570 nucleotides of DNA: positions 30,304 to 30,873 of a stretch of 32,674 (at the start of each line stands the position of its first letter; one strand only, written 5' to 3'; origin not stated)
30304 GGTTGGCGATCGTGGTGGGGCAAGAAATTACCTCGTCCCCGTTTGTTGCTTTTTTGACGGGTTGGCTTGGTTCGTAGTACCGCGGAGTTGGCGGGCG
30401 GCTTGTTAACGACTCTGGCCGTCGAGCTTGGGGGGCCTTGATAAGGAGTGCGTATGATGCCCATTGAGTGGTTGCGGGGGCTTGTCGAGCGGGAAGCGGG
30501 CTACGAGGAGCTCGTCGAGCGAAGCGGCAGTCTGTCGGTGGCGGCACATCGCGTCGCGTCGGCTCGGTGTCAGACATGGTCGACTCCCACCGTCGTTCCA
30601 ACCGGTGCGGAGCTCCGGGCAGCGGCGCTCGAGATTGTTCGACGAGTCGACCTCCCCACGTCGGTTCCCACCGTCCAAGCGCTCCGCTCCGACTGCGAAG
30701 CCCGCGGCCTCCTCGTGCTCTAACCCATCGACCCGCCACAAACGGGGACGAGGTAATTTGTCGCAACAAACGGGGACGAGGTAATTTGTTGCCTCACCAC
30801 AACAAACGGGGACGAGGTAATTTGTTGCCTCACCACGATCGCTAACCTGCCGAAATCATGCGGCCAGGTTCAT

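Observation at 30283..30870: Small RBS-bearing ORF boxed in by inverted copies of the same repeat unit, with tandem amplification of the unit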

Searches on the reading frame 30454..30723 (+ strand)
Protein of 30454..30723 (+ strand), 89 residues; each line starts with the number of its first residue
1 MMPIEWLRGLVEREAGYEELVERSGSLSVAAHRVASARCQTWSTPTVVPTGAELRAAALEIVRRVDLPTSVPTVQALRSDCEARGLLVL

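Call 8: search_protein_families(library=pfam, proteins=[window:30454-30723:+], max_evalue=0.01)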
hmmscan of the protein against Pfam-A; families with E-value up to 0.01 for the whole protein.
window:30454-30723:+ (89 aa): 0 families

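Call 10: find_encoding_contigs(protein=window:30454-30720:+, flank=10000)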
Protein window:30454-30720:+ (89 aa): no gene with exactly this product is on record in the collection.

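Call 12: find_homologous_proteins(query=window:30454-30720:+, max_evalue=0.01)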
Query window:30454-30720:+ (89 aa): 1 proteins with E <= 0.01 among 11 candidates.
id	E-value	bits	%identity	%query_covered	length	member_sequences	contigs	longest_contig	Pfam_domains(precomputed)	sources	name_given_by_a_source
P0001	1.8e-49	183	100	100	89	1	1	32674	-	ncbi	ncbi:MAG: hypothetical protein AAGF12_04015 [Myxococcota bacterium]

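Call 39: search_protein_representatives(protein=window:30454-30720:+)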
Query: 89 residues. Proteins with E-value up to 0.001 (for the whole library): 101; up to 1e-10: 26; up to 1e-30: 0. The best 101 are listed.
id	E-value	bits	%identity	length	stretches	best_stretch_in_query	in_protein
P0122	9.6e-23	96.1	60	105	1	1-89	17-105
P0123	5.2e-21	90.5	56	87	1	1-88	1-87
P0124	4.6e-18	81.1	51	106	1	3-89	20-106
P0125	2.0e-17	79.2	56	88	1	1-89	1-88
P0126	4.2e-16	74.9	52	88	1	2-88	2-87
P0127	6.1e-15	71.2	45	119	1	3-88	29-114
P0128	7.3e-15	71.0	51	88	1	1-88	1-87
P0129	3.3e-14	68.9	43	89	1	3-88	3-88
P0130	5.6e-14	68.1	46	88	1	1-88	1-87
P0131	5.7e-14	68.1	47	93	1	2-89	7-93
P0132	1.8e-13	66.5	44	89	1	2-89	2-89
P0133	1.9e-13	66.5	51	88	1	1-88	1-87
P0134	2.3e-13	66.2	49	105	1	3-89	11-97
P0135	2.5e-13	66.1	48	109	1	3-89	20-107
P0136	9.5e-13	64.2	45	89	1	4-87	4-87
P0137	1.7e-12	63.4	47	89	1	1-89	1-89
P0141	1.1e-11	60.8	48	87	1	1-89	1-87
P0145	4.0e-11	59.1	42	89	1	1-88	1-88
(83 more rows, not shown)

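Call 42: find_encoding_contigs(protein=P0122, flank=5000, max_places=3)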
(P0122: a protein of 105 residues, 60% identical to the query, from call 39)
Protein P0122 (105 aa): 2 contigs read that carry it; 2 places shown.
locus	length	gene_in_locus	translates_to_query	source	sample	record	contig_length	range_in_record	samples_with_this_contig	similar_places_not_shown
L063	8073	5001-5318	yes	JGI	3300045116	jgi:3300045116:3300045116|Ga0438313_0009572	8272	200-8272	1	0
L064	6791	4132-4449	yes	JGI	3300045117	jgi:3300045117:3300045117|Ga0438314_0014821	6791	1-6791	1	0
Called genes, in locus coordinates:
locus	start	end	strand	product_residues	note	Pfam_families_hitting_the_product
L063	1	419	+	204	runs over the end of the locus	PF00999:Na_H_Exchanger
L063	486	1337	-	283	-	-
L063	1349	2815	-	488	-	PF00092:VWA, PF13519:VWA_2, PF13768:VWA_3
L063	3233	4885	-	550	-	PF02878:PGM_PMM_I, PF02879:PGM_PMM_II, PF02880:PGM_PMM_III, PF00408:PGM_PMM_IV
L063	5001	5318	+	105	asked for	-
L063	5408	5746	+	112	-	PF01909:NTP_transf_2 (weak), PF18765:Polbeta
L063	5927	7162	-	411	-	PF04282:DUF438, PF01814:Hemerythrin, PF13596:PAS_10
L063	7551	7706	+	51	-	-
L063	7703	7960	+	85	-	-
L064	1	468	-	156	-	?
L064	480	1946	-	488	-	PF00092:VWA, PF13519:VWA_2, PF13768:VWA_3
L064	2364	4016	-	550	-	PF02878:PGM_PMM_I, PF02879:PGM_PMM_II, PF02880:PGM_PMM_III, PF00408:PGM_PMM_IV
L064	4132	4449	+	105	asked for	-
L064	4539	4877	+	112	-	PF01909:NTP_transf_2 (weak), PF18765:Polbeta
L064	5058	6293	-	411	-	PF04282:DUF438, PF01814:Hemerythrin, PF13596:PAS_10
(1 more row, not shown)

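Call 44: find_encoding_contigs(protein=P0123, flank=5000, max_places=3)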
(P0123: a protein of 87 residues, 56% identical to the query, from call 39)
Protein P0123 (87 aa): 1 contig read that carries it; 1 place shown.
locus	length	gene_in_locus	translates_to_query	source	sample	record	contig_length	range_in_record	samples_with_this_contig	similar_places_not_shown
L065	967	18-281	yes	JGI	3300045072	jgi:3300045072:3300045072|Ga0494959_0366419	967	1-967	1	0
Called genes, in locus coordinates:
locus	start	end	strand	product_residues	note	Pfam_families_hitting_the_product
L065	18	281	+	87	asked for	-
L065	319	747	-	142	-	-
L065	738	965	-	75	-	?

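Call 45: find_encoding_contigs(protein=P0125, flank=5000, max_places=3)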
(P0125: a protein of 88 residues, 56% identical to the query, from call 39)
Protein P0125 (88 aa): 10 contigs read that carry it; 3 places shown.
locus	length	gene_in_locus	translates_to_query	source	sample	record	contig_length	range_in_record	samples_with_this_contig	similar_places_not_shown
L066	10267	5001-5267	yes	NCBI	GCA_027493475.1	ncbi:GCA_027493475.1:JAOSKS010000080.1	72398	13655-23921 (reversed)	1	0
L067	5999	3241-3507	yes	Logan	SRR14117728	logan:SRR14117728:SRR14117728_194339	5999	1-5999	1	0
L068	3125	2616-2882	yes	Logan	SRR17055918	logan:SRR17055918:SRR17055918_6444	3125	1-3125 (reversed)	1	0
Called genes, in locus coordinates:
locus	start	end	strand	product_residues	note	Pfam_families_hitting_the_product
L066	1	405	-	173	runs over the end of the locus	-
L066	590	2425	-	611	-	-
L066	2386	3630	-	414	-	PF02557:VanY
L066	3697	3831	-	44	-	-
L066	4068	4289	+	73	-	PF09365:DUF2461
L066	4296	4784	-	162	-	PF03061:4HBT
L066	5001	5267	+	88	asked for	-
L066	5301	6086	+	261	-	PF01738:DLH, PF00326:Peptidase_S9 (faint)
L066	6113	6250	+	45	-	-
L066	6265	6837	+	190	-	PF13424:TPR_12 (faint)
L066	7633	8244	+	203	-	PF25390:WD40_RLD, PF00415:RCC1, PF13540:RCC1_2 (weak), PF00415:RCC1 (weak), PF13540:RCC1_2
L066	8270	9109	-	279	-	-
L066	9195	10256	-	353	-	-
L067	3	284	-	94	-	?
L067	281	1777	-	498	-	PF02557:VanY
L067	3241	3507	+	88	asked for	-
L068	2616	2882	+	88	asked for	-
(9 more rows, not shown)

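Call 47: search_protein_families(library=pfam, alignment_id=A2, max_evalue=1)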
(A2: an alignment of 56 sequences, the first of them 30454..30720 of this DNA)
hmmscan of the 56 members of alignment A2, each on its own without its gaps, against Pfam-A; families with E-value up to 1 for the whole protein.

A. member 1, window:30454-30720:+ (89 aa): 0 families

B. families by the number of members that match (of 56 scanned): 17 families
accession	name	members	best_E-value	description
PF10531.15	SLBB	2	0.096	SLBB domain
PF06694.16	Plant_NMP1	2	0.099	Plant nuclear matrix protein 1 (NMP1)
PF20028.4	VMAP-C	1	0.0028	vWA-MoxR associated protein C-terminal domain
PF05719.16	GPP34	1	0.0032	Golgi phosphoprotein 3 (GPP34)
PF08369.16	PCP_red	1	0.0071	Proto-chlorophyllide reductase 57 kD subunit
PF11154.13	DUF2934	1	0.008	Protein of unknown function (DUF2934)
PF10041.14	DUF2277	1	0.049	Uncharacterized conserved protein (DUF2277)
PF16554.10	OAM_dimer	1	0.061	Dimerisation domain of d-ornithine 4,5-aminomutase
PF18878.5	PPE-PPW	1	0.13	PPE-PPW subfamily C-terminal region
PF09039.17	HTH_Tnp_Mu_2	1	0.14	Mu DNA binding, I gamma subdomain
PF01923.23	Cob_adeno_trans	1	0.16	Cobalamin adenosyltransferase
PF13675.11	PilJ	1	0.19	Type IV pili methyl-accepting chemotaxis transducer N-term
PF04675.19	DNA_ligase_A_N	1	0.2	DNA ligase N terminus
PF21498.3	Obc1_C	1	0.21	Oxalate biosynthetic component 1, C-terminal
PF24944.1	DUF7758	1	0.23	Domain of unknown function (DUF7758)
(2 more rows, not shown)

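Call 48: search_solved_structures(query=A2, max_evalue=10)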
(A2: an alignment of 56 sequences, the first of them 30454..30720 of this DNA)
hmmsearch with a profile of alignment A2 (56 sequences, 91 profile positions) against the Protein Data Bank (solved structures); distinct sequences matched with E-value up to 10: 5.
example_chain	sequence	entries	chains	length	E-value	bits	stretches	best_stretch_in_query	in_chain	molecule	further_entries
5h7b_A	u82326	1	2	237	0.0083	19.5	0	4-30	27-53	Immunoglobulin G-binding protein A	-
5h7a_C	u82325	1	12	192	0.016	18.6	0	4-30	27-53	Immunoglobulin G-binding protein A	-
5h79_D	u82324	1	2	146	0.051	17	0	3-30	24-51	Immunoglobulin G-binding protein A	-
4bkg_A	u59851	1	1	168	0.97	12.9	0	66-89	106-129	SMALL UBIQUITIN-RELATED MODIFIER 2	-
28op_U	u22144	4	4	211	1.7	12.2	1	11-46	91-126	Centromere protein U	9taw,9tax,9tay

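Call 50: search_protein_families(library=ncbifam, proteins=[window:30454-30720:+, P0122, P0123, P0125, P0129, P0137], max_evalue=0.01)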
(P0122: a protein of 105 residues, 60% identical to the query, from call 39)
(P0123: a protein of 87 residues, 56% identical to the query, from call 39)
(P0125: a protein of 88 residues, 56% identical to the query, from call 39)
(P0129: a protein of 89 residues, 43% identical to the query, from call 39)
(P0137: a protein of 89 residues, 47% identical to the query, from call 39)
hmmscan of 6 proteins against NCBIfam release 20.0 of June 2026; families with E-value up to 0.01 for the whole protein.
window:30454-30720:+ (89 aa): 0 families

P0122 (105 aa): 0 families

P0123 (87 aa): 0 families

P0125 (88 aa): 0 families

P0129 (89 aa): 0 families

P0137 (89 aa): 0 families

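Call 54: predict_structure(alignment_id=A2)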
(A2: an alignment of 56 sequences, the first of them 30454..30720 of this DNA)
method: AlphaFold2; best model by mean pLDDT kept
length: 89 residues; sequences in the alignment: 56
mean_pLDDT: 96.9   pTM: 0.88
mean pLDDT of the five models: 96.9, 96.8, 96.7, 96.1, 96.1
residues with pLDDT >= 90: 86; 70-90: 3; 50-70: 0; < 50: 0
segments of 3 or more residues with pLDDT < 50: none
pLDDT, mean of each block of 10 residues (from residue 1): 97 97 98 99 98 98 91 98 98
secondary structure, 60 per line:
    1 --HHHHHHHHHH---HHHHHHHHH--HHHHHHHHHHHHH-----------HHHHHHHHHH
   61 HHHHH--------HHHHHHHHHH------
elements in order: H3-12 H16-24 H27-39 H51-65 H74-83

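Call 56: fold_search(model_id=the predicted structure, library=pdb)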
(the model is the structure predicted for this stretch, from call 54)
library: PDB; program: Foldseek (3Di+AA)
matches with E <= 10: 42; with E <= 0.001: 0
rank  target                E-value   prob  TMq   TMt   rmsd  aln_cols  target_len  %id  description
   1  4bbs_M                2.0e+00  0.20  0.35  0.20   6.7        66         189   17  Structure of an initially transcribing RNA polymerase II-TFIIB complex (released 2012-11-14)
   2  3ol3_A                2.4e+00  0.18  0.32  0.30   5.1        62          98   13  Crystal structure of a putative uncharacterized protein from Mycobacterium smegamtis, an ortholog of Rv0543c, iodide p (released 2010-09-08)
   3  3ol4_A                2.6e+00  0.18  0.34  0.32   4.9        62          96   13  Crystal structure of a putative uncharacterized protein from Mycobacterium smegmatis, an ortholog of Rv0543c (released 2010-09-08)
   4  4bbr_M                2.9e+00  0.15  0.35  0.20   6.7        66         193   17  Structure of RNA polymerase II-TFIIB complex (released 2012-11-14)
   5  4v1n_M                3.1e+00  0.15  0.35  0.14   6.7        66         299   17  Architecture of the RNA polymerase II-Mediator core transcription initiation complex (released 2015-02-04)
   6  2k3f_MODEL_1_A        3.9e+00  0.15  0.38  0.26   5.9        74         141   11  Ribosomal protein L11 from Thermotoga maritima (released 2008-06-17)
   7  3ol4_B                4.1e+00  0.12  0.31  0.30   5.3        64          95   14  Crystal structure of a putative uncharacterized protein from Mycobacterium smegmatis, an ortholog of Rv0543c (released 2010-09-08)
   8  3rkv                  4.1e+00  0.04  0.22  0.16  12.4        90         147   21  C-terminal domain of protein C56C10.10, a putative peptidylprolyl isomerase, from Caenorhabditis elegans (released 2011-05-04)
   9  5chh                  4.6e+00  0.11  0.31  0.12   6.1        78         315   10  Crystal structure of transcriptional regulator CdpR from Pseudomonas aeruginosa (released 2016-05-18)
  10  7nvu_M                4.9e+00  0.05  0.26  0.11  11.9        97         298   18  RNA polymerase II core pre-initiation complex with open promoter DNA (released 2021-05-05)
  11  6vek_I                4.9e+00  0.04  0.22  0.15  11.1        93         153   13  Contact-dependent growth inhibition toxin-immunity protein complex from from E. coli 3006, full-length (released 2021-01-27)
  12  8re7_A                5.1e+00  0.03  0.22  0.08   9.3        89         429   15  Aspartyl/Asparaginyl beta-hydroxylase (AspH) R735W variant in complex with Mn, 2-oxoglutarate and a Factor X derived p (released 2024-12-18)
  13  9fqr_IY               5.4e+00  0.12  0.38  0.28   6.8        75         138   13  96-nm repeat of axonemal doublet microtubules from bovine sperm (released 2025-03-26)
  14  3kh2_A                5.4e+00  0.08  0.35  0.28   6.5        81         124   18  Crystal structure of the P1 bacteriophage Doc toxin (F68S) in complex with the Phd antitoxin (L17M/V39A). Northeast St (released 2010-08-18)
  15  1d3u_B                5.4e+00  0.03  0.24  0.14  11.1       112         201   16  TATA-BINDING PROTEIN/TRANSCRIPTION FACTOR (II)B/BRE+TATA-BOX COMPLEX FROM PYROCOCCUS WOESEI (released 1999-11-15)
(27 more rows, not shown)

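Call 65: list_cluster_members(proteins=[P0125, P0129, P0137, P0141, P0145, P0128, P0132, P0136])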
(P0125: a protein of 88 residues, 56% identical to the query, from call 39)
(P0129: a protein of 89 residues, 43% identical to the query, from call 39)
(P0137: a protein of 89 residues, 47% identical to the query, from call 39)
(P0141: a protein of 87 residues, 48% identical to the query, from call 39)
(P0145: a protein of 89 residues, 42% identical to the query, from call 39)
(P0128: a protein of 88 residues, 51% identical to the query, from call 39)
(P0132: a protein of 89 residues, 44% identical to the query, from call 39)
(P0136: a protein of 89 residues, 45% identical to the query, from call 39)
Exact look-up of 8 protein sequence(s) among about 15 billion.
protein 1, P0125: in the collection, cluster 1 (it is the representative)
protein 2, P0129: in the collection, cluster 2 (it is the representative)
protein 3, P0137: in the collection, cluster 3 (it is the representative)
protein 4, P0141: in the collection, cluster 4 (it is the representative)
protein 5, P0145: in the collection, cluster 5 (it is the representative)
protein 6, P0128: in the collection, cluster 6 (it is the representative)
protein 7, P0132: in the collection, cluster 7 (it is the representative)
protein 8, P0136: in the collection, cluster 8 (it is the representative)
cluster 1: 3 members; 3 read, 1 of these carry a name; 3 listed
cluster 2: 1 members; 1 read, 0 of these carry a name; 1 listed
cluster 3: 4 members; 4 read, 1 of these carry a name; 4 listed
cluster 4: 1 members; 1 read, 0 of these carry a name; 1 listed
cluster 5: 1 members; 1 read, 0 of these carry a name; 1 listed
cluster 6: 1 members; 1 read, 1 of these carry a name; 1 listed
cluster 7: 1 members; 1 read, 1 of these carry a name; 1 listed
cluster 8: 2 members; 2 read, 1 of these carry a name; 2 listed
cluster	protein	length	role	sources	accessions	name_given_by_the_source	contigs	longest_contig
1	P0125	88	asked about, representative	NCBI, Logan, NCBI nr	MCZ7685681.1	MAG: hypothetical protein M5U28_45640 [Sandaracinaceae bacterium] | hypothetical protein [Sandaracinaceae bacterium]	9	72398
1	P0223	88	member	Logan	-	-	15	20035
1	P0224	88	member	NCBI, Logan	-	-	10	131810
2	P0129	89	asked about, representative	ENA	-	-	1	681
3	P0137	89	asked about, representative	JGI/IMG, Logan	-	hypothetical protein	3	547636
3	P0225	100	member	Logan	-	-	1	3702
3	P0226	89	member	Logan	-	-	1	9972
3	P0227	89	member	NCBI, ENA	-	-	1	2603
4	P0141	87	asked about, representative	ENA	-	-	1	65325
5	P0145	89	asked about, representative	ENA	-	-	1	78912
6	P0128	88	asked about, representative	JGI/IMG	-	hypothetical protein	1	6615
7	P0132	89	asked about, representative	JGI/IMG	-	hypothetical protein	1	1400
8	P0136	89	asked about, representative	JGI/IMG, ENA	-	hypothetical protein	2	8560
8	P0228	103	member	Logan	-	-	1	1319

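Call 69: find_encoding_contigs(protein=P0137, flank=4000, max_places=2)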
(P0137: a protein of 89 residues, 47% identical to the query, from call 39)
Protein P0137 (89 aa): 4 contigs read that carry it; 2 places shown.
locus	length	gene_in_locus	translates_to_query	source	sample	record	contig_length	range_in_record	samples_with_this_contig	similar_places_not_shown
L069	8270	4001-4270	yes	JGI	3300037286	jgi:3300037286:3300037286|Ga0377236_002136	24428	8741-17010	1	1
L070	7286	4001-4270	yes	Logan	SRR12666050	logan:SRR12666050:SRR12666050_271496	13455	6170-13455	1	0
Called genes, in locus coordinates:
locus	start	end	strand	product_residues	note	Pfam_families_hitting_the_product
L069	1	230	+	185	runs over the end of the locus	-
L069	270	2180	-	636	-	PF00005:ABC_tran, PF02463:SMC_N (faint), PF13191:AAA_16 (faint), PF13304:AAA_21 (faint), PF13401:AAA_22 (faint), PF12848:ABC_tran_Xtn, PF00005:ABC_tran, PF16326:ABC_tran_CTD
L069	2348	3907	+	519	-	PF00069:Pkinase, PF07714:PK_Tyr_Ser-Thr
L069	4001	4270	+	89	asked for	-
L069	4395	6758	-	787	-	-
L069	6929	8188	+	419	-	PF00905:Transpeptidase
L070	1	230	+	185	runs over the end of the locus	-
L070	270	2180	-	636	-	PF00005:ABC_tran, PF02463:SMC_N (faint), PF13191:AAA_16 (faint), PF13304:AAA_21 (faint), PF13401:AAA_22 (faint), PF12848:ABC_tran_Xtn, PF00005:ABC_tran, PF16326:ABC_tran_CTD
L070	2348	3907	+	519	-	PF00069:Pkinase, PF07714:PK_Tyr_Ser-Thr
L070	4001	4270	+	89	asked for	-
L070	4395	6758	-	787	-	-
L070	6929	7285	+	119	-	?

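Call 70: find_encoding_contigs(protein=P0141, flank=4000, max_places=1)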
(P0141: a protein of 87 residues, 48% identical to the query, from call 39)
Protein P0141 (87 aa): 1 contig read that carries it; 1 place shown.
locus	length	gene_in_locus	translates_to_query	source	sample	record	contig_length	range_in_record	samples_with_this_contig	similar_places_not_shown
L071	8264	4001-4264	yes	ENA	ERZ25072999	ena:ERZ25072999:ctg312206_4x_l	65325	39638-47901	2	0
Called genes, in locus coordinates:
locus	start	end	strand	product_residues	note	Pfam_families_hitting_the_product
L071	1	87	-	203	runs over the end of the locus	-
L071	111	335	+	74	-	-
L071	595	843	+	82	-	-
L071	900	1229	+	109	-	-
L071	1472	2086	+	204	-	PF00068:Phospholip_A2_1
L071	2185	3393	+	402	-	-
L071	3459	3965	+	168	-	-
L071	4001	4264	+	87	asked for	-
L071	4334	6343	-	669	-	PF11617:Cu-binding_MopE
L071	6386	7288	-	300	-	PF00378:ECH_1, PF16113:ECH_2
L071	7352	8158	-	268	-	PF03476:MOSC_N, PF03473:MOSC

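Call 71: find_encoding_contigs(protein=P0145, flank=4000, max_places=1)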
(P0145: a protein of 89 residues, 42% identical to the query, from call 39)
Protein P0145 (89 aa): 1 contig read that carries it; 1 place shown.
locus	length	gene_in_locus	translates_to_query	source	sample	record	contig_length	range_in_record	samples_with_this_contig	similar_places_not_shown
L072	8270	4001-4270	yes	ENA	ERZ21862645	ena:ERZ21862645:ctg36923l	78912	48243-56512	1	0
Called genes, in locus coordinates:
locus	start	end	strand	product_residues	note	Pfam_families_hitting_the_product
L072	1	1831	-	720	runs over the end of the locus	PF13185:GAF_2, PF01590:GAF, PF08448:PAS_4 (weak), PF08447:PAS_3 (faint), PF00512:HisKA, PF02518:HATPase_c, PF00072:Response_reg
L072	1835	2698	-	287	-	PF08668:HDOD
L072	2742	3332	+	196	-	-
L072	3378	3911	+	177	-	-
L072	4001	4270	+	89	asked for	-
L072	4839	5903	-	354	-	PF00069:Pkinase, PF07714:PK_Tyr_Ser-Thr, PF17667:Pkinase_fungal (weak), PF14237:GYF_2 (weak)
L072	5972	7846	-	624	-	PF00072:Response_reg, PF01590:GAF (faint), PF13185:GAF_2, PF00989:PAS, PF08448:PAS_4 (weak), PF13426:PAS_9 (weak), PF00072:Response_reg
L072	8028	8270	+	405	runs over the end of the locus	-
